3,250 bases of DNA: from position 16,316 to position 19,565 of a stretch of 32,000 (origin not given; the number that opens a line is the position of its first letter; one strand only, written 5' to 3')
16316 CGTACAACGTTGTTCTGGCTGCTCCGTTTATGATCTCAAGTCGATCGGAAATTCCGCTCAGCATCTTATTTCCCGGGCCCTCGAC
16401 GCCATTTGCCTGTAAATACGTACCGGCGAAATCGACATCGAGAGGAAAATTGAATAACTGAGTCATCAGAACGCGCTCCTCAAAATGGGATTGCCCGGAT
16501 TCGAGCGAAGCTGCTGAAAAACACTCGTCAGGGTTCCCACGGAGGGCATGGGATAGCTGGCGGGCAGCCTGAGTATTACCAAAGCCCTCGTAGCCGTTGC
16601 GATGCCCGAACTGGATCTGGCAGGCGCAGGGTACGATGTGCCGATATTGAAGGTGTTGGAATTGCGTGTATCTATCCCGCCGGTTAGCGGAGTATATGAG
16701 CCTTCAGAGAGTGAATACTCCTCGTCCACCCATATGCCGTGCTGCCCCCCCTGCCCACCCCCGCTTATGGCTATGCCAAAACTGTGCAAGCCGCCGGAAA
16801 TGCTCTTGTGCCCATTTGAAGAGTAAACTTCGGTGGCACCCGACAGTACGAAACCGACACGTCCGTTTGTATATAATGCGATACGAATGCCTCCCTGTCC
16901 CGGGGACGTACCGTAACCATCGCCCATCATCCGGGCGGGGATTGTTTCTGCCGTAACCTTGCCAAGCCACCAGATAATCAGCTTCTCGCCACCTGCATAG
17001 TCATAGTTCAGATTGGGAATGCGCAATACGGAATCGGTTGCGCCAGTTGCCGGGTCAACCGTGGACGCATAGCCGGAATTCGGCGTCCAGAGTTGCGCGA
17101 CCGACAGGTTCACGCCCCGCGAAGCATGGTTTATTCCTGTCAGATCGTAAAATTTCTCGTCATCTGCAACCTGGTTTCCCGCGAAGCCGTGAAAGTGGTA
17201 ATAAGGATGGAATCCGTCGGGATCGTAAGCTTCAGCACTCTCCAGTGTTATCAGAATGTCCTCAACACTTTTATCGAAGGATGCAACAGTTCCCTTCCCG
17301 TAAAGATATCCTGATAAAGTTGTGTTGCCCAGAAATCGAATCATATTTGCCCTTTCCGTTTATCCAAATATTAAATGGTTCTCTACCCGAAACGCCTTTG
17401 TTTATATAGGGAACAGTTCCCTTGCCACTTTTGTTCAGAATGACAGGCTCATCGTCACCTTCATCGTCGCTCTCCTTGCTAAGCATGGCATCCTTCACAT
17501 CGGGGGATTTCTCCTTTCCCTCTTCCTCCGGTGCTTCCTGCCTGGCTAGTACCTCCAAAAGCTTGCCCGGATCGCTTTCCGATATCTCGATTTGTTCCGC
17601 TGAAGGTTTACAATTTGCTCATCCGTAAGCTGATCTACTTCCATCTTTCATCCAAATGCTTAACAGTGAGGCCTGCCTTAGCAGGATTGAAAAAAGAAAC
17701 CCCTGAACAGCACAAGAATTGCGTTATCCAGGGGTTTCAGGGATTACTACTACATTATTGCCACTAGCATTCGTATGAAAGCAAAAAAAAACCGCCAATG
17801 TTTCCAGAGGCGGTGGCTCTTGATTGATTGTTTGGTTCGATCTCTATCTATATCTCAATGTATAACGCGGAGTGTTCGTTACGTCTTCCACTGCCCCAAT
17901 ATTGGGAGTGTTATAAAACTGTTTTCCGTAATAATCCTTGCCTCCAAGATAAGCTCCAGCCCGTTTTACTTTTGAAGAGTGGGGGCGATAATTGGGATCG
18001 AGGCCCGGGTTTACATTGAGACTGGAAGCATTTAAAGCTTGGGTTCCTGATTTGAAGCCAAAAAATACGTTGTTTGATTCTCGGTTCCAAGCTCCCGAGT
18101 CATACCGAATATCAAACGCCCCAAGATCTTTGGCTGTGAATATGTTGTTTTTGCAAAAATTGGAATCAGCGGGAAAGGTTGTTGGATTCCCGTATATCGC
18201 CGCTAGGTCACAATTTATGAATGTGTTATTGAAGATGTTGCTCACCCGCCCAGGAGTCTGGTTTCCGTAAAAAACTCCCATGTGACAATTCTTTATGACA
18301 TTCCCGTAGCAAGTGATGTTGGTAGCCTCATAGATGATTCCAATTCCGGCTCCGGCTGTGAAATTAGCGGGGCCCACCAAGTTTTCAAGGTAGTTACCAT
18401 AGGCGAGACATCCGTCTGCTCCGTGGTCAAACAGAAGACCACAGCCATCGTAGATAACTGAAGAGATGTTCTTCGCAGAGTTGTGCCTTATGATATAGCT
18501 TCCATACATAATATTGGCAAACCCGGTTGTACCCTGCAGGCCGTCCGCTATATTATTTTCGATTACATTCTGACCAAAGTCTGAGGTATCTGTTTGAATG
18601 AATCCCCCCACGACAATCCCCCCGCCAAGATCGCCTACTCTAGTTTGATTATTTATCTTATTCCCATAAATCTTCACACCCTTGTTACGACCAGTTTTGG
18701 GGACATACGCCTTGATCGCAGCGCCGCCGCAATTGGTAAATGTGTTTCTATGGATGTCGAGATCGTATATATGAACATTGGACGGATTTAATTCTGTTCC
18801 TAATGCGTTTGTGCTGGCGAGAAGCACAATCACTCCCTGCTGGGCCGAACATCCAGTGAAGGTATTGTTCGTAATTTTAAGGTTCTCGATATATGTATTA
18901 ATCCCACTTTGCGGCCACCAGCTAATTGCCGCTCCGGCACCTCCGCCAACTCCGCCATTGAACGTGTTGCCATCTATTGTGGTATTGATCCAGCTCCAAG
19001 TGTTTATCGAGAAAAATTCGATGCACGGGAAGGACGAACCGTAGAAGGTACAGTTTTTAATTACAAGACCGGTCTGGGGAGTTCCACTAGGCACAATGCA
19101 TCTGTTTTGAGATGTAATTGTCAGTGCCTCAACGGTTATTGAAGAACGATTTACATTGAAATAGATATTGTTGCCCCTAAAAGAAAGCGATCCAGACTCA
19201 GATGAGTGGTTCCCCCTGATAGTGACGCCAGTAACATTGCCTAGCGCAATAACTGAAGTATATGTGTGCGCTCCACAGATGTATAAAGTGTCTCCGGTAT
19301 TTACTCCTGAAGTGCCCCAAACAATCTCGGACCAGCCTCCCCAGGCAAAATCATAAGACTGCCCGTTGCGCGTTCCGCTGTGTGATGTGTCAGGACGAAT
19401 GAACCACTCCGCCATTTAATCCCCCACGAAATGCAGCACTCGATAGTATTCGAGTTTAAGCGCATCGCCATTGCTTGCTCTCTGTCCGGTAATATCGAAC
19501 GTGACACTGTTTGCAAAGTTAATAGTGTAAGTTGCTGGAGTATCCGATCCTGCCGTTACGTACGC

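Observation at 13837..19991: Three stacked two-gene glycan-targeting cassettes between the portal and scaffold genes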

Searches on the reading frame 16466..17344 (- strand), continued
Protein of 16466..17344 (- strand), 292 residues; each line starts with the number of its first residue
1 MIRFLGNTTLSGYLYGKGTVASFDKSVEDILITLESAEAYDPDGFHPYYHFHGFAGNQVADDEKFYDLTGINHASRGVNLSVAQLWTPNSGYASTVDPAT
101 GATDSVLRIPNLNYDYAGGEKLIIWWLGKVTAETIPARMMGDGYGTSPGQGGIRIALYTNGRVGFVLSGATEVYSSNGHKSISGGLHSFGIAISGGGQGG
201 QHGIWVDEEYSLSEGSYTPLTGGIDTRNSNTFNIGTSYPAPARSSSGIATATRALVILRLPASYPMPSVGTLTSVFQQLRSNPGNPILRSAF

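Call 85: search_protein_families(library=phrogs, proteins=[L123:6399-7805:+, L123:9412-11721:+, L123:12363-13502:+, L123:5855-6436:+, L124:1-2460:+, L124:2461-3360:+, L125:6472-8382:+, L125:8379-9662:+, L125:2286-3869:+, L125:5279-6472:+], max_evalue=0.001)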
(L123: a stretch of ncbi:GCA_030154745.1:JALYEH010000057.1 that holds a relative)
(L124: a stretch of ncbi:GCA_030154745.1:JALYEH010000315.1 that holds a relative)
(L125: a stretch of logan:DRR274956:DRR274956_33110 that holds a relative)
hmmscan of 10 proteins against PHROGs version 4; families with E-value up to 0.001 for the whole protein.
L123:6399-7805:+ (468 aa): 2 families
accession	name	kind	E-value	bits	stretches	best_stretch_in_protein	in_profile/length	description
phrog_2472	-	unknown function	9.4e-27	95.2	1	229-429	110-313/324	-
phrog_2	-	head and packaging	7.7e-25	88.8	1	5-428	260-596/807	terminase large subunit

L123:9412-11721:+ (769 aa): 2 families
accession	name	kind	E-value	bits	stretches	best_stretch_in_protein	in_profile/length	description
phrog_12082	-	head and packaging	9.8e-156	521.1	1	5-655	13-687/715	portal protein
phrog_156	-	head and packaging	8.3e-05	22.2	1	81-233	86-231/681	portal protein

L123:12363-13502:+ (379 aa): 0 families

L123:5855-6436:+ (193 aa): 5 families
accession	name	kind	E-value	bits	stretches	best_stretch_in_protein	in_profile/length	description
phrog_26577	-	unknown function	1.5e-22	81.2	1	108-181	33-106/119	-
phrog_1035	-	DNA, RNA and nucleotide metabolism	5.2e-13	50.5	1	11-182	47-214/271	endonuclease VII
phrog_15231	-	unknown function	4.3e-08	34.6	1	11-58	90-137/138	-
phrog_1081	-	unknown function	1e-06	29.6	1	10-57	4-52/67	-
phrog_23777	-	unknown function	1.4e-06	29.6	1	13-58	2-47/75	-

L124:1-2460:+ (819 aa): 3 families
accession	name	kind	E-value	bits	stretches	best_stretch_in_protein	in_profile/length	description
phrog_5616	-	tail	5.5e-49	168.2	1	3-402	170-606/873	tail fiber protein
phrog_31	-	tail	1.1e-38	133.7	2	20-257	476-741/1565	central tail fiber J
phrog_37728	-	unknown function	4.4e-10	38.3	1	14-460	151-597/1894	-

L124:2461-3360:+ (299 aa): 1 family
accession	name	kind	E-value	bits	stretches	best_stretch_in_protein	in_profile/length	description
phrog_30320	-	unknown function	0.00013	22.1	1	158-208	90-139/452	-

L125:6472-8382:+ (636 aa): 0 families

L125:8379-9662:+ (427 aa): 3 families
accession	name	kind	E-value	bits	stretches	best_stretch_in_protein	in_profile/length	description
phrog_24210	-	tail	2.3e-34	120.2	1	125-427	4-303/303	tail fiber protein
phrog_6320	-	tail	1e-07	32.2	1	61-426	451-744/745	tail fiber protein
phrog_37034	-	unknown function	0.00096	20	1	67-149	88-170/171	-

L125:2286-3869:+ (527 aa): 0 families

L125:5279-6472:+ (397 aa): 0 families

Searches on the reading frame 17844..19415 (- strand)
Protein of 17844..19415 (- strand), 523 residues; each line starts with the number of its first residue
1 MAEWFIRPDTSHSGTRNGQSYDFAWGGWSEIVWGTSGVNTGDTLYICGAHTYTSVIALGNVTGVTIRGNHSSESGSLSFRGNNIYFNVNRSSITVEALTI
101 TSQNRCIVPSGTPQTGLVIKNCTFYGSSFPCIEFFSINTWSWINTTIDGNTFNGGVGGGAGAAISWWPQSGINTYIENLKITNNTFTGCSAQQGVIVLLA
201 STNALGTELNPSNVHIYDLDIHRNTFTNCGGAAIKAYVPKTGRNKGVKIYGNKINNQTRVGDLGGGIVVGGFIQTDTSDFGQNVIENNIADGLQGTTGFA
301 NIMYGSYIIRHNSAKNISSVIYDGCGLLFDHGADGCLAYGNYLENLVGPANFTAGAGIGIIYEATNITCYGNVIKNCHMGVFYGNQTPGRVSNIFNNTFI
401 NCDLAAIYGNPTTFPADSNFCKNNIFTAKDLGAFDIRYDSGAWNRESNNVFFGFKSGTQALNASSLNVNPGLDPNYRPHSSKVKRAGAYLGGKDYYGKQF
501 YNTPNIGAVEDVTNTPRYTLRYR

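Call 6: search_protein_families(library=pfam, proteins=[window:17844-19415:-], max_evalue=1)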
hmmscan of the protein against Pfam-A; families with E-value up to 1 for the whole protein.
window:17844-19415:- (523 aa): 0 families

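Call 7: search_protein_families(library=phrogs, proteins=[window:17844-19415:-], max_evalue=0.01)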
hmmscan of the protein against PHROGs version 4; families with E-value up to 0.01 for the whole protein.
window:17844-19415:- (523 aa): 0 families

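Call 17: search_solved_structures(query=window:17844-19415:-, max_evalue=10)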
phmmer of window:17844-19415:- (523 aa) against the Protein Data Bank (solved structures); distinct sequences matched with E-value up to 10: 0.

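Call 53: search_solved_structures(query=A3, max_evalue=1)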
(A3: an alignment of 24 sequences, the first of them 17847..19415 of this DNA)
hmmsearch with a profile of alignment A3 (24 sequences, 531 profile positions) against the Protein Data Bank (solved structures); distinct sequences matched with E-value up to 1: 6.
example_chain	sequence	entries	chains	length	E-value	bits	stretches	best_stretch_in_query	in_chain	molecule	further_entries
6qps_A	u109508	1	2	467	0.0024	20.2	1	125-264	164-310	Polysaccharide Lyase Family 6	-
4bob_A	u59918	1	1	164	0.0037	19.5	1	95-207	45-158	ERPP PROTEIN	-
2xtx_A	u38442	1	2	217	0.35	13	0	396-437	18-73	QNRB1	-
2xty_A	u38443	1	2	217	0.4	12.8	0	396-437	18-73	QNRB1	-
2xtw_A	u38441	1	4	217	0.45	12.6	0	396-437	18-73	QNRB1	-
9rx2_A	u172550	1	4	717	0.52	12.4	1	317-438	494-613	Parallel beta-helix repeat protein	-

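Call 54: search_protein_families(library=pfam, alignment_id=A3, max_evalue=0.01)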
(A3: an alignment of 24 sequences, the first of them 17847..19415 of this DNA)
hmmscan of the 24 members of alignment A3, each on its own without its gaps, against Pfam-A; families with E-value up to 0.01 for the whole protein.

A. member 1, window:17847-19415:- (523 aa): 0 families

B. families by the number of members that match (of 24 scanned): 4 families
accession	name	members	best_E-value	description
PF13229.12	Beta_helix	14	4.3e-18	Right handed beta helix region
PF05048.19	NosD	9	1.3e-09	Periplasmic copper-binding protein (NosD)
PF17161.10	DUF5123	2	0.00024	Domain of unknown function (DUF5123)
PF08480.16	Disaggr_assoc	1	5.1e-06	Disaggregatase related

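Call 77: search_protein_families(library=padloc, proteins=[window:17844-19415:-], max_evalue=0.01)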
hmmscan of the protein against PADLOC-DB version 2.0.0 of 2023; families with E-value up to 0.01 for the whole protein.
window:17844-19415:- (523 aa): 0 families

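Call 78: search_protein_families(library=ncbifam, proteins=[window:17844-19415:-], max_evalue=0.01)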
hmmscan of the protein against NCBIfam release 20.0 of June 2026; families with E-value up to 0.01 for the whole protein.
window:17844-19415:- (523 aa): 0 families
